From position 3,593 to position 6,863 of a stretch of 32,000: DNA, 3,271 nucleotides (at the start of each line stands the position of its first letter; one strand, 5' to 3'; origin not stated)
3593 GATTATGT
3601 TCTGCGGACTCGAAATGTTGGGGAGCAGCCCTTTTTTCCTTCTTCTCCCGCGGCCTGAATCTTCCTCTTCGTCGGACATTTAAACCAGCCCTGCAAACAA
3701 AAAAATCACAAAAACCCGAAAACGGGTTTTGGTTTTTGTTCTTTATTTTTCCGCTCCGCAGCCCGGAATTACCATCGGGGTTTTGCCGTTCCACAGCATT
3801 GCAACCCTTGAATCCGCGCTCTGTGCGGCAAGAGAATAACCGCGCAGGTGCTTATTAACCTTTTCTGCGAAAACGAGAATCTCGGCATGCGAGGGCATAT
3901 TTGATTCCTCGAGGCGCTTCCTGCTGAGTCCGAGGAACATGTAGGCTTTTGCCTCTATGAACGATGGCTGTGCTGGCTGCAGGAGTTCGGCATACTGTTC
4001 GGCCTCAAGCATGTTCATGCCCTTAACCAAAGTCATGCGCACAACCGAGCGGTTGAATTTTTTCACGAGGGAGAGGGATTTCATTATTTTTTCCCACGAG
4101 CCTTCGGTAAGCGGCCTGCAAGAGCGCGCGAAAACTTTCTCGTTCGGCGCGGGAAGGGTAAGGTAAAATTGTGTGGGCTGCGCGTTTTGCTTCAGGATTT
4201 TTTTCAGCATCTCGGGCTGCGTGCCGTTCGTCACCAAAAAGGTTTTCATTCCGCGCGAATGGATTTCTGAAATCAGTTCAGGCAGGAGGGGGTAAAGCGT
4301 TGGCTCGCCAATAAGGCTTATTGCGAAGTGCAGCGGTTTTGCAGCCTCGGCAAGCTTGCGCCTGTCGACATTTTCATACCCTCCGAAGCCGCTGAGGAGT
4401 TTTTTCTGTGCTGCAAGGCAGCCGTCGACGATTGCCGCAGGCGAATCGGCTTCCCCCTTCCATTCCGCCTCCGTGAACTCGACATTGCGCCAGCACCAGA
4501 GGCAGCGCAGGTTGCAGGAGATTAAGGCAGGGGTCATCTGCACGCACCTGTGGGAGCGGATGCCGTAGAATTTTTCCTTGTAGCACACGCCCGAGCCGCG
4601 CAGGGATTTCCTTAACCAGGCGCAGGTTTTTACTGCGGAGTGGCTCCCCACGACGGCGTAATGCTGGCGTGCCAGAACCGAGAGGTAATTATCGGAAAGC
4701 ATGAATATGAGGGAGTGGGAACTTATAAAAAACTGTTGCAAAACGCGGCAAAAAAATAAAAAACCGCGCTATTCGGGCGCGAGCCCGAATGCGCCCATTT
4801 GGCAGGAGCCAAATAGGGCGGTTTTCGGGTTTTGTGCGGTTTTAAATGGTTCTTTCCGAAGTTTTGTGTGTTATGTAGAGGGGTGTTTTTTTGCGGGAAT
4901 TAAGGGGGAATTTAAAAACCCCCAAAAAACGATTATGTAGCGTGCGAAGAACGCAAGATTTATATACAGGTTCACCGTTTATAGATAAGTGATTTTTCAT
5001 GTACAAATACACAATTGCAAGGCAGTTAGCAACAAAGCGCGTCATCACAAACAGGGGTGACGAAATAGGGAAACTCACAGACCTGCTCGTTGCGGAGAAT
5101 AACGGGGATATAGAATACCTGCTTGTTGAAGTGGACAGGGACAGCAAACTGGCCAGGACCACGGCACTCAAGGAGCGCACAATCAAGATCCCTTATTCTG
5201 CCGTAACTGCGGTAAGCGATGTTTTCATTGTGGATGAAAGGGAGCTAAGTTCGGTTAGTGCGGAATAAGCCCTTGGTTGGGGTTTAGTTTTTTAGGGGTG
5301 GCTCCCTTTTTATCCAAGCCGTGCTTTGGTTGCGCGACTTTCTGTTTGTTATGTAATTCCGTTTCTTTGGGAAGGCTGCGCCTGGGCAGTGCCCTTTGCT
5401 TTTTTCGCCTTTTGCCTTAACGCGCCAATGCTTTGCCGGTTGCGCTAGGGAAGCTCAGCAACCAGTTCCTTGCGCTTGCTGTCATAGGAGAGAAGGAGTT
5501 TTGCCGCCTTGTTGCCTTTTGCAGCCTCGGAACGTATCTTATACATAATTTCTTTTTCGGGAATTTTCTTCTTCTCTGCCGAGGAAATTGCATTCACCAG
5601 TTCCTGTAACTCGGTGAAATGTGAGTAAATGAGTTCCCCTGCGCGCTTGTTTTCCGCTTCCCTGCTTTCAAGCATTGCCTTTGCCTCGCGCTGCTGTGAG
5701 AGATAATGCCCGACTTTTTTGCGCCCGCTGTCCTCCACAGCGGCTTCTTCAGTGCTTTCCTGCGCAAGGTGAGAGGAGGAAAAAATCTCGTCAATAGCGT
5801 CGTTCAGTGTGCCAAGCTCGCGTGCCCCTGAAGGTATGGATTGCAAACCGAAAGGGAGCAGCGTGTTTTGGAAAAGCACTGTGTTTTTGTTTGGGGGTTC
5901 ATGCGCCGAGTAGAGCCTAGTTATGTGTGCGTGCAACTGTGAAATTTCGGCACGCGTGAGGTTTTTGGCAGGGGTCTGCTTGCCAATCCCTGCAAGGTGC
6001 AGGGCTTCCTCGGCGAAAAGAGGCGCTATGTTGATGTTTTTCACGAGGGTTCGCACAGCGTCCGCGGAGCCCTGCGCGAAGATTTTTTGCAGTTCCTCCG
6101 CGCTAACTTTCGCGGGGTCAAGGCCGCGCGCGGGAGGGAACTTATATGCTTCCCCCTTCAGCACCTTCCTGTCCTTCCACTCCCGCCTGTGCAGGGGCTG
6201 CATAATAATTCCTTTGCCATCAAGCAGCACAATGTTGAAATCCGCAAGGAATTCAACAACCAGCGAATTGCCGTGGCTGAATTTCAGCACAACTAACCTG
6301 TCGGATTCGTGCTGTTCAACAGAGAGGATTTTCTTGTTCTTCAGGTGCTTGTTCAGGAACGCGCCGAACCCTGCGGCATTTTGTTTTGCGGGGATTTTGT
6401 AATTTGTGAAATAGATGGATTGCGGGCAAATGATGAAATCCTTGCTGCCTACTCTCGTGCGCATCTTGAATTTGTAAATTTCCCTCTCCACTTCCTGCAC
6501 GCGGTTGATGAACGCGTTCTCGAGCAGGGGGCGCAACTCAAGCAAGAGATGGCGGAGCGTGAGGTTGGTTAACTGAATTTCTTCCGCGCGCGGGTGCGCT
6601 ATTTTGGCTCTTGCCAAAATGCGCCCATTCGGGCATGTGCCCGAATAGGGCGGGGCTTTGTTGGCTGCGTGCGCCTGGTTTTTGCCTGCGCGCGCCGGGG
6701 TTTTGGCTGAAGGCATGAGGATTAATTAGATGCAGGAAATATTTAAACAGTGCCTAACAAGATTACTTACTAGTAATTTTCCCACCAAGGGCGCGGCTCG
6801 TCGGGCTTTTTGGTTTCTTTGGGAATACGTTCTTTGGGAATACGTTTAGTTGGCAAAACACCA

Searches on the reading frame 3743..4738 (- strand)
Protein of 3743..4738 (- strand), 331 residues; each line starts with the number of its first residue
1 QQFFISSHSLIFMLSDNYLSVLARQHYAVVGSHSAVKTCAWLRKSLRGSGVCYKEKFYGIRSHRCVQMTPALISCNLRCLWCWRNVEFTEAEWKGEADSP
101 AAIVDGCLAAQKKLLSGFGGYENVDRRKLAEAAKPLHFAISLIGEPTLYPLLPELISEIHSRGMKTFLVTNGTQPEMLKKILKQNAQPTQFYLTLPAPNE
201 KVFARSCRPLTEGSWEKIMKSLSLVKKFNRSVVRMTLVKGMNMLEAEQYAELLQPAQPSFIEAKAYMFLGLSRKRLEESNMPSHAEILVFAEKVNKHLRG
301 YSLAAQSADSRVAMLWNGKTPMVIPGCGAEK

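Call 63: search_protein_families(library=pfam, proteins=[window:3743-4738:-], max_evalue=0.01)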
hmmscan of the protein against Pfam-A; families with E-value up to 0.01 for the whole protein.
window:3743-4738:- (331 aa): 3 families
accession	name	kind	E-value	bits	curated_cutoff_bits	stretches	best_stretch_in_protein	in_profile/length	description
PF08608.17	Wyosine_form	-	6.1e-20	71.7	22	1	255-315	1-61/63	Wyosine base formation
PF04055.27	Radical_SAM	-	2.8e-17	63.8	29.5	1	75-253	7-166/166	Radical SAM superfamily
PF00702.32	Hydrolase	-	0.0014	19.5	26.4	1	119-184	70-134/191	haloacid dehalogenase-like hydrolase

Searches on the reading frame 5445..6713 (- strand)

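Call 63: search_protein_families(library=pfam, proteins=[window:5445-6713:-], max_evalue=0.01)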
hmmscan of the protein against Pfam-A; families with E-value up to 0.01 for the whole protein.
window:5445-6713:- (422 aa): 2 families
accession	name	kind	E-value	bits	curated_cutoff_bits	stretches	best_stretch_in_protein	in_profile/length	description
PF05833.16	NFACT_N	-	1.3e-41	143.3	31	1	50-387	2-357/456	NFACT N-terminal and middle domains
PF06831.19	H2TH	-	0.0081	16.6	34.7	0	232-267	42-77/93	Formamidopyrimidine-DNA glycosylase H2TH domain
